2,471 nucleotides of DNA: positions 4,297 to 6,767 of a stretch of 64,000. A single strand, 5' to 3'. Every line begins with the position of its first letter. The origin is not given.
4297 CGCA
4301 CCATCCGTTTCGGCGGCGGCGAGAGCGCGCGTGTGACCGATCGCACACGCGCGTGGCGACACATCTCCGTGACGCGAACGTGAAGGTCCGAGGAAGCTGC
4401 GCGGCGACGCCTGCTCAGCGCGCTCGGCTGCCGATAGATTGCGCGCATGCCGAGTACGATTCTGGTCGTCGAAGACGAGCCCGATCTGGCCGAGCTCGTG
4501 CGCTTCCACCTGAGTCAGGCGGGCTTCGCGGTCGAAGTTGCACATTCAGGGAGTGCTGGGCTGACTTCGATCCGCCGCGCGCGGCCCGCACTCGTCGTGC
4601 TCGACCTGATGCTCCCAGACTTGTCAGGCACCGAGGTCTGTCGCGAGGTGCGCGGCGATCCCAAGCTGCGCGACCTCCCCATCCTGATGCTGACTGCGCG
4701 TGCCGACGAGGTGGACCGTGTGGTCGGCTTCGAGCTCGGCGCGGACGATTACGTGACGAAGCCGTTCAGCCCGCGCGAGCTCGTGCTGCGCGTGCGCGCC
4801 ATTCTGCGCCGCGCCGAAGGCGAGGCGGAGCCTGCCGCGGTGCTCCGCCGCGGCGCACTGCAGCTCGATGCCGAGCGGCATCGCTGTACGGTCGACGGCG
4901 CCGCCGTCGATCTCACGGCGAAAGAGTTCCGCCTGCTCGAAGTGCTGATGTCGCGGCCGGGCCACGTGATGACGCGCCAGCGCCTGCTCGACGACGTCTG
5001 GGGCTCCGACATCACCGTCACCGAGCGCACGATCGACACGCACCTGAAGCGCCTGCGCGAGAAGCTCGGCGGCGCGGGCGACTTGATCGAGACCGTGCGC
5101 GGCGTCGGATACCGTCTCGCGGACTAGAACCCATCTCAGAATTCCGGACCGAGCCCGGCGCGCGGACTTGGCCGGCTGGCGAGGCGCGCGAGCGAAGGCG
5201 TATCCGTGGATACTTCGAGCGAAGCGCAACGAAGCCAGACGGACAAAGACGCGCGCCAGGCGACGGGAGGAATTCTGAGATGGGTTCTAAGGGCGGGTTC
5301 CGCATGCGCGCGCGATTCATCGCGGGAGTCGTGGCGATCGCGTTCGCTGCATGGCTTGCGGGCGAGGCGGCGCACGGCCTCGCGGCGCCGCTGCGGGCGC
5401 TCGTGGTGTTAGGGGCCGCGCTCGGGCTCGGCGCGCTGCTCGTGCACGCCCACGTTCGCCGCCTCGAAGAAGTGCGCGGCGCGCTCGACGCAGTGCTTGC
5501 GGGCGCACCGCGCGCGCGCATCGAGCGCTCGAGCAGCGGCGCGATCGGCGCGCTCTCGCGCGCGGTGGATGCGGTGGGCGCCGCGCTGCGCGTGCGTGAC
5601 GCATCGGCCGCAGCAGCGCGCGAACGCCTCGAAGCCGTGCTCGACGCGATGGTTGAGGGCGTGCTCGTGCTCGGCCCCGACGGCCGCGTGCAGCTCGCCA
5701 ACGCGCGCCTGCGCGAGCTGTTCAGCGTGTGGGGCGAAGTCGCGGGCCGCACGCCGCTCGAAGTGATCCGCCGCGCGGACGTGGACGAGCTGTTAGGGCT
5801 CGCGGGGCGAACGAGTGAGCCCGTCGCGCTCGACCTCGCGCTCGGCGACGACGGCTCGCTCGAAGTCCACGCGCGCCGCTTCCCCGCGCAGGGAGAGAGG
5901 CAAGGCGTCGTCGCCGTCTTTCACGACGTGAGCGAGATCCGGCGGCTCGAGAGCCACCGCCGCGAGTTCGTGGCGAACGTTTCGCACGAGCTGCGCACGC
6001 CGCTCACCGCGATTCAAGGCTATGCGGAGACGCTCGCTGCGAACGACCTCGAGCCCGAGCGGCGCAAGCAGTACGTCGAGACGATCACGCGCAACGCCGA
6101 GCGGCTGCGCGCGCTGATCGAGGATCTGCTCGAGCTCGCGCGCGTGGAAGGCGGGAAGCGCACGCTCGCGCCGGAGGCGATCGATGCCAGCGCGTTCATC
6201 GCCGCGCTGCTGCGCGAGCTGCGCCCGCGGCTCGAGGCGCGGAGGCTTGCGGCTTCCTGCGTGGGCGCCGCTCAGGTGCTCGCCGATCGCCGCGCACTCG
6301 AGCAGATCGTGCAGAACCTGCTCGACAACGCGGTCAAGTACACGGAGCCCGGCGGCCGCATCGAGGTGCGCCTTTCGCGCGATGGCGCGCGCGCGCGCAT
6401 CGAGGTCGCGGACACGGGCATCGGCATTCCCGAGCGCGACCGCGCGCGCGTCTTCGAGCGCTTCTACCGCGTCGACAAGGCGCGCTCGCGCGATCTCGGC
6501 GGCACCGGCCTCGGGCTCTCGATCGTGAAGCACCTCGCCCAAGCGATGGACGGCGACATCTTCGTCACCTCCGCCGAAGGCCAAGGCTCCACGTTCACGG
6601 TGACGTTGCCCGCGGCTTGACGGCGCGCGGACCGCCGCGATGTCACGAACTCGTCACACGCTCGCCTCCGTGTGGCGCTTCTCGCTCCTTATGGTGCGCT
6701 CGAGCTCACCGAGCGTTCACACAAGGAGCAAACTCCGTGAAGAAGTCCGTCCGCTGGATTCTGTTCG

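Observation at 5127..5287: Palindromic MITE-like element inserted exactly between the phoB stop and the phoR start, supplying SD and ATG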

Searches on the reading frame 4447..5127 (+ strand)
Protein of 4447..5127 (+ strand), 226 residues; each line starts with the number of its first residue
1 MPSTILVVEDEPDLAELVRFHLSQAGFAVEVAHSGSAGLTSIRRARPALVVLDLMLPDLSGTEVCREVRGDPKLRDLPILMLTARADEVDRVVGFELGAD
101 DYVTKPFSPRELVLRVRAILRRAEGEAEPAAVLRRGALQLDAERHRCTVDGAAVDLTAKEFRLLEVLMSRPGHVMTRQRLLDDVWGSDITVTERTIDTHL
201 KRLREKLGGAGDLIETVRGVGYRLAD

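Call 11: find_encoding_contigs(protein=window:4447-5127:+, flank=10000, max_places=10)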
Protein window:4447-5127:+ (226 aa): 18 contigs read that carry it; 10 places shown.
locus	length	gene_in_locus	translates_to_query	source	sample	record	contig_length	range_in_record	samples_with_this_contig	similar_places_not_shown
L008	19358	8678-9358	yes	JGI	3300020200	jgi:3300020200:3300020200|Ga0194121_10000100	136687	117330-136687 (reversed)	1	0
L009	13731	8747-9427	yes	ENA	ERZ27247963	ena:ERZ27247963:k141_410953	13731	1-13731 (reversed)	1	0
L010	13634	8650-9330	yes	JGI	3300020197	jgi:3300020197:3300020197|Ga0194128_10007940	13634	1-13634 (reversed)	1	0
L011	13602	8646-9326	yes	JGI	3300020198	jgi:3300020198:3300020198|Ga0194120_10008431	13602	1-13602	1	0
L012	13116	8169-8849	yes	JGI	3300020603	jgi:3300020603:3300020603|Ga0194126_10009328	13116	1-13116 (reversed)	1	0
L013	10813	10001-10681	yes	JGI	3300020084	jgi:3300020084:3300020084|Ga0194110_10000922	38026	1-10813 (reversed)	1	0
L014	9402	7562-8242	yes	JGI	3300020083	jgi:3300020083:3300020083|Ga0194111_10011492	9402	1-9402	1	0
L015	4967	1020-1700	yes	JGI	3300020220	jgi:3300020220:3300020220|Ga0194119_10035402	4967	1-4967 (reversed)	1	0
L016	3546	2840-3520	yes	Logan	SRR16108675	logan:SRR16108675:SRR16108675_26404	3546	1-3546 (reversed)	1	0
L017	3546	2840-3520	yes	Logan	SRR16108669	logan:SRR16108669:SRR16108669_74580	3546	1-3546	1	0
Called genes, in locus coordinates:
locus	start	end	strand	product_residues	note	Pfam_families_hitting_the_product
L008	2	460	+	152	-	?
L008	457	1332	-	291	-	PF04116:FA_hydroxylase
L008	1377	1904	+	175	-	PF00156:Pribosyltran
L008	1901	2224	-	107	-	PF06155:GBBH-like_N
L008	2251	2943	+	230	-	PF03807:F420_oxidored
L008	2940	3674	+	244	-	PF07826:IMP_cyclohyd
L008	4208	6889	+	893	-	PF08471:Ribonuc_red_2_N, PF02867:Ribonuc_red_lgC, PF12637:TSCPD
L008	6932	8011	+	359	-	PF25145:NfeD1b_N (faint), PF01343:Peptidase_S49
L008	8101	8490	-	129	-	-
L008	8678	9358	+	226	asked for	PF00072:Response_reg, PF00486:Trans_reg_C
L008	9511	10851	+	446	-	PF08448:PAS_4 (weak), PF00512:HisKA, PF13581:HATPase_c_2 (weak), PF02518:HATPase_c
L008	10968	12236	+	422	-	PF16930:Porin_5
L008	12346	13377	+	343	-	PF12849:PBP_like_2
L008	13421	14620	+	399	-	PF12501:DUF3708, PF00528:BPD_transp_1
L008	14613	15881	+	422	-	PF11812:DUF3333, PF00528:BPD_transp_1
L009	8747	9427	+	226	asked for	PF00072:Response_reg, PF00486:Trans_reg_C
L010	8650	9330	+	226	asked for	PF00072:Response_reg, PF00486:Trans_reg_C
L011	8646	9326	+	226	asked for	PF00072:Response_reg, PF00486:Trans_reg_C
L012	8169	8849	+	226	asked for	PF00072:Response_reg, PF00486:Trans_reg_C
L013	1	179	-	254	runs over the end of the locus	PF00459:Inositol_P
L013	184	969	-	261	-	PF00293:NUDIX (faint)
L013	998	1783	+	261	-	PF00561:Abhydrolase_1, PF12146:Hydrolase_4, PF12697:Abhydrolase_6, PF03096:Ndr (faint)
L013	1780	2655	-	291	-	PF04116:FA_hydroxylase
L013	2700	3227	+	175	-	PF00156:Pribosyltran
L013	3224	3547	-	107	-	PF06155:GBBH-like_N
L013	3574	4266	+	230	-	PF03807:F420_oxidored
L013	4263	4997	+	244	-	PF07826:IMP_cyclohyd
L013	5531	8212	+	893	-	PF08471:Ribonuc_red_2_N, PF02867:Ribonuc_red_lgC, PF12637:TSCPD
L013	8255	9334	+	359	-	PF25145:NfeD1b_N (faint), PF01343:Peptidase_S49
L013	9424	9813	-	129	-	-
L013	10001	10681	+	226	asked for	PF00072:Response_reg, PF00486:Trans_reg_C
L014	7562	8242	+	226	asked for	PF00072:Response_reg, PF00486:Trans_reg_C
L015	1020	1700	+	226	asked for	PF00072:Response_reg, PF00486:Trans_reg_C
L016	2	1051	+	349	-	?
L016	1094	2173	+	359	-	PF25145:NfeD1b_N (faint), PF01343:Peptidase_S49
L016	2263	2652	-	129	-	-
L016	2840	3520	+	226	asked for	PF00072:Response_reg, PF00486:Trans_reg_C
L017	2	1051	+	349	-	?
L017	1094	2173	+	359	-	PF25145:NfeD1b_N (faint), PF01343:Peptidase_S49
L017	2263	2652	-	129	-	-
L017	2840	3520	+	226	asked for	PF00072:Response_reg, PF00486:Trans_reg_C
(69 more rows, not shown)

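Call 80: list_cluster_members(proteins=[P0001, window:4447-5124:+])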
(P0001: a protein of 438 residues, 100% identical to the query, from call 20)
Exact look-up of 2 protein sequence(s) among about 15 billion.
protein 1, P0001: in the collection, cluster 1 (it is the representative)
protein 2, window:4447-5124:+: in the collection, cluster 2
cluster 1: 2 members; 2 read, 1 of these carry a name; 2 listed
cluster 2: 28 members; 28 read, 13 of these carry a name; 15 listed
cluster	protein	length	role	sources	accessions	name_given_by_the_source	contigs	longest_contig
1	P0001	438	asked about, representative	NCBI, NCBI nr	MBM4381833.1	MAG: PAS domain-containing protein [Deltaproteobacteria bacterium] | PAS domain-containing protein [Deltaproteobacteria bacterium]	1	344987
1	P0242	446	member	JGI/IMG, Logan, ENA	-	-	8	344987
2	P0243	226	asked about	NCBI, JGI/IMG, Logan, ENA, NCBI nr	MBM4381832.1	MAG: winged helix-turn-helix domain-containing protein [Deltaproteobacteria bacterium] | winged helix-turn-helix domain-containing protein [Deltaproteobacteria bacterium]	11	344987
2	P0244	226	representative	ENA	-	-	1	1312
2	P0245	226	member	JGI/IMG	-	two-component system phosphate regulon response regulator PhoB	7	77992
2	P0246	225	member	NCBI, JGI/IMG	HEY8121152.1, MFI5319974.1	MAG TPA: response regulator transcription factor [Myxococcota bacterium] | two-component system phosphate regulon response regulator PhoB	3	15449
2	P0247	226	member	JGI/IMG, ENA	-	two-component system phosphate regulon response regulator PhoB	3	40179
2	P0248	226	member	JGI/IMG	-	two-component system phosphate regulon response regulator PhoB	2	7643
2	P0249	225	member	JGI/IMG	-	two-component system phosphate regulon response regulator PhoB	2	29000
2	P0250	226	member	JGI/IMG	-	two-component system phosphate regulon response regulator PhoB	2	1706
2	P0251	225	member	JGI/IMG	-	two-component system phosphate regulon response regulator PhoB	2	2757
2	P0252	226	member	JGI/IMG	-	two-component system phosphate regulon response regulator PhoB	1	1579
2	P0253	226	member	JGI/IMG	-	two-component system phosphate regulon response regulator PhoB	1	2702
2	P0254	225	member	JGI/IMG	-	two-component system phosphate regulon response regulator PhoB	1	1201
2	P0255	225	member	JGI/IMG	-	two-component system, OmpR family, phosphate regulon response regulator PhoB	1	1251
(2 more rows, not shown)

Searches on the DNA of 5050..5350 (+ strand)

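Call 64: search_dna_similar(query=window:5127-5287:+, collection=plasmids, mode=distant, max_evalue=0.001, max_rows=10)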
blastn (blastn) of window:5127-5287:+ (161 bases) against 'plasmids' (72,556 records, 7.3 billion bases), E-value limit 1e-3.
No match.

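Call 83: search_rna_families(source=window, start=5050, end=5350, threshold=evalue, max_evalue=1)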
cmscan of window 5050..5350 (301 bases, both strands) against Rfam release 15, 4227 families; matches with E-value up to 1: 1.
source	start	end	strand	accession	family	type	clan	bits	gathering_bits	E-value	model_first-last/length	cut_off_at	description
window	5124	5292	+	RF03175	MIR3454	Gene; miRNA;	-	24.8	142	0.0052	1-147/147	no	MIR3454 microRNA precursor family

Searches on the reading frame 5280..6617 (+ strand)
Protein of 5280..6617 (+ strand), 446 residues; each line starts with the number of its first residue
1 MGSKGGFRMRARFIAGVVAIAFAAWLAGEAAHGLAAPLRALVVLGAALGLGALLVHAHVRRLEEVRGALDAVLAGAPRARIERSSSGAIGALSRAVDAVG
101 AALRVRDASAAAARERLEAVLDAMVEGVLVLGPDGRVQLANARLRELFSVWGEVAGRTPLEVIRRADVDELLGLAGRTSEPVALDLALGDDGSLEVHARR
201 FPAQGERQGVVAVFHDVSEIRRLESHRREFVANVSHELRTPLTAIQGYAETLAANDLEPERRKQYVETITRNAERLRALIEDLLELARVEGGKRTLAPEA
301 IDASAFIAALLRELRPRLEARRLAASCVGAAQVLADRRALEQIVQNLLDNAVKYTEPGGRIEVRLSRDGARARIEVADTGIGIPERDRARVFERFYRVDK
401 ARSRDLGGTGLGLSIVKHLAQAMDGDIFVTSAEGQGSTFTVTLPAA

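Call 20: find_homologous_proteins(query=window:5280-6617:+, max_evalue=1e-30)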
Query window:5280-6617:+ (446 aa): 7987 proteins with E <= 1e-30 among 8000 candidates; the best 120 are listed.
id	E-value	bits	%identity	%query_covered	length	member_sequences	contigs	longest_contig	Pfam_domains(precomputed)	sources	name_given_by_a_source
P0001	4.5e-265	897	100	98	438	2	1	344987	PF13581.13,PF08448.17,PF02518.32,PF00512.32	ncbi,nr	ncbi:MAG: PAS domain-containing protein [Deltaproteobacteria bacterium]|nr:PAS domain-containing pro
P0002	2.4e-221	753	85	98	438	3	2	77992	PF13581.13,PF08448.17,PF02518.32,PF00512.32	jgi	jgi:two-component system phosphate regulon sensor histidine kinase PhoR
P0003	3.2e-220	749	84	98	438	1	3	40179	PF13581.13,PF08448.17,PF02518.32,PF00512.32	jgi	jgi:two-component system phosphate regulon sensor histidine kinase PhoR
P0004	1.2e-207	708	82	98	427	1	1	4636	PF13581.13,PF08448.17,PF02518.32,PF00512.32,PF00989.32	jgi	jgi:two-component system phosphate regulon sensor histidine kinase PhoR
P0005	5.2e-177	607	69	99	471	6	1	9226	PF12860.14,PF08448.17,PF02518.32,PF00512.32,PF00989.32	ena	-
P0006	6.6e-174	597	70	92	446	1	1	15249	PF12860.14,PF13581.13,PF08448.17,PF02518.32,PF00512.32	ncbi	-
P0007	8.3e-170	583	68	95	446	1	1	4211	PF12860.14,PF13581.13,PF08448.17,PF02518.32,PF00512.32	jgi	jgi:two-component system phosphate regulon sensor histidine kinase PhoR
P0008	1.4e-169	583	66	99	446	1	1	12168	PF13581.13,PF08448.17,PF02518.32,PF00512.32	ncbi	-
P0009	8.8e-169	580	66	99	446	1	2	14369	PF08448.17,PF02518.32,PF00512.32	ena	-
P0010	2.2e-168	579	70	88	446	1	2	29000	PF12860.14,PF13581.13,PF08448.17,PF02518.32,PF00512.32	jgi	jgi:two-component system phosphate regulon sensor histidine kinase PhoR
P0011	2.5e-167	575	68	87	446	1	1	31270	PF12860.14,PF13581.13,PF08448.17,PF02518.32,PF00512.32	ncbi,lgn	-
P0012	1.3e-166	573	66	98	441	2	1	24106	PF13581.13,PF08448.17,PF02518.32,PF00512.32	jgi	jgi:two-component system phosphate regulon sensor histidine kinase PhoR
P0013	6.8e-166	571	68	87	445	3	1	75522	PF12860.14,PF13581.13,PF08448.17,PF02518.32,PF00512.32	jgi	-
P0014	1.5e-165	569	66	98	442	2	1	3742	PF12860.14,PF13581.13,PF08448.17,PF02518.32,PF00512.32,PF00989.32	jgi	-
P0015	2.5e-165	569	64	99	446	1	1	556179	PF13581.13,PF08448.17,PF02518.32,PF00512.32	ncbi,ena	-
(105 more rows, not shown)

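Call 21: find_encoding_contigs(protein=P0002, flank=10000, max_places=3)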
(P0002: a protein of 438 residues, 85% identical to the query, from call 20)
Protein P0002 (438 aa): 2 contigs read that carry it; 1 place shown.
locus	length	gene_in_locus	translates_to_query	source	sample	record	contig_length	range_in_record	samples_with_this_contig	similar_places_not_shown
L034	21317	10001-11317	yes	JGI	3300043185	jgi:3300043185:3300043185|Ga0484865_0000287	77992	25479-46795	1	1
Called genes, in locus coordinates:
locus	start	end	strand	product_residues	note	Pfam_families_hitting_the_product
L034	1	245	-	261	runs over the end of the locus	PF00293:NUDIX (faint)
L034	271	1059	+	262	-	PF00561:Abhydrolase_1, PF12146:Hydrolase_4, PF12697:Abhydrolase_6, PF03096:Ndr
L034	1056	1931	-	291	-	PF04116:FA_hydroxylase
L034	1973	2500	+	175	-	PF00156:Pribosyltran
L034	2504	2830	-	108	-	PF06155:GBBH-like_N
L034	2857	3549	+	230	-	PF03807:F420_oxidored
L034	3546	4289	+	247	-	PF07826:IMP_cyclohyd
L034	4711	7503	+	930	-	PF08471:Ribonuc_red_2_N, PF02867:Ribonuc_red_lgC, PF12637:TSCPD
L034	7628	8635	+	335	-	PF25145:NfeD1b_N (faint), PF01343:Peptidase_S49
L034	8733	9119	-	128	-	-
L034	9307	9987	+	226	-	PF00072:Response_reg, PF00486:Trans_reg_C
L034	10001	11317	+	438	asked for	PF08448:PAS_4 (weak), PF00512:HisKA, PF13581:HATPase_c_2 (weak), PF02518:HATPase_c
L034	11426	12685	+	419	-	PF16930:Porin_5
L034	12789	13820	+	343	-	PF12849:PBP_like_2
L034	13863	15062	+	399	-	PF12501:DUF3708, PF00528:BPD_transp_1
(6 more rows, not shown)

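Call 22: find_encoding_contigs(protein=P0003, flank=10000, max_places=3)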
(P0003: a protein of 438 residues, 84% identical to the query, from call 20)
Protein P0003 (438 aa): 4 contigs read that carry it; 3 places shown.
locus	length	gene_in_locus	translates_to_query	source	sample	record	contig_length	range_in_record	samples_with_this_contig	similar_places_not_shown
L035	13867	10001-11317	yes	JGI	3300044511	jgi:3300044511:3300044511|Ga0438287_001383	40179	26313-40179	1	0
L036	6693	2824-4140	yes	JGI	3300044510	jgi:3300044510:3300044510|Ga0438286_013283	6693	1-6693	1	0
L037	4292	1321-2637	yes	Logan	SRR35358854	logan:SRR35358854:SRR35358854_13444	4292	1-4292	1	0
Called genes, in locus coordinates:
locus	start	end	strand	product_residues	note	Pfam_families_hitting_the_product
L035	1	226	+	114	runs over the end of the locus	PF14248:DUF4345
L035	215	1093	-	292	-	PF04116:FA_hydroxylase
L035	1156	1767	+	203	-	PF00156:Pribosyltran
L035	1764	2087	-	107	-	PF06155:GBBH-like_N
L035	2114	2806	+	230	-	PF03446:NAD_binding_2 (faint), PF03807:F420_oxidored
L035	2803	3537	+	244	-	PF07826:IMP_cyclohyd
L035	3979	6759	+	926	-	PF08471:Ribonuc_red_2_N, PF02867:Ribonuc_red_lgC, PF12637:TSCPD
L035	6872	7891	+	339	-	PF25145:NfeD1b_N (weak), PF01343:Peptidase_S49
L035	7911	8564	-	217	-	PF13649:Methyltransf_25 (faint), PF01209:Ubie_methyltran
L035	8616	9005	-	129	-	-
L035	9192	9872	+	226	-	PF00072:Response_reg, PF00486:Trans_reg_C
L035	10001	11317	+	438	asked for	PF08448:PAS_4 (weak), PF00512:HisKA, PF13581:HATPase_c_2 (weak), PF02518:HATPase_c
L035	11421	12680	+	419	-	PF16930:Porin_5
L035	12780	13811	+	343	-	PF12849:PBP_like_2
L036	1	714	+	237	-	?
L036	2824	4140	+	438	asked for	PF08448:PAS_4 (weak), PF00512:HisKA, PF13581:HATPase_c_2 (weak), PF02518:HATPase_c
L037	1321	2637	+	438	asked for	PF08448:PAS_4 (weak), PF00512:HisKA, PF13581:HATPase_c_2 (weak), PF02518:HATPase_c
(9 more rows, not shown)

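Call 79: find_encoding_contigs(protein=P0001, flank=10000, max_places=2)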
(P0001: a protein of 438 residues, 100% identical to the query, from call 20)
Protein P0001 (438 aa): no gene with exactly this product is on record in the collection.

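Call 81: find_encoding_contigs(protein=P0004, flank=3000, max_places=2)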
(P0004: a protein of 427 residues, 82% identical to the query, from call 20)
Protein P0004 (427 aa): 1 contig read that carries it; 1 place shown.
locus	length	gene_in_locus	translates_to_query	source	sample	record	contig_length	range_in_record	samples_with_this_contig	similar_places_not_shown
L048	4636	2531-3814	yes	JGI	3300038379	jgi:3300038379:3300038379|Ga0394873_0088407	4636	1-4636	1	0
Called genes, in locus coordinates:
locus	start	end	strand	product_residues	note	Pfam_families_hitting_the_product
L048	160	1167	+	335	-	PF25145:NfeD1b_N (faint), PF01343:Peptidase_S49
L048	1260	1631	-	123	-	-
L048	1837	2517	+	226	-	PF00072:Response_reg, PF00486:Trans_reg_C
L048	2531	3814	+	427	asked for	PF00989:PAS (weak), PF08448:PAS_4 (weak), PF00512:HisKA, PF13581:HATPase_c_2 (faint), PF02518:HATPase_c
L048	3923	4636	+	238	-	?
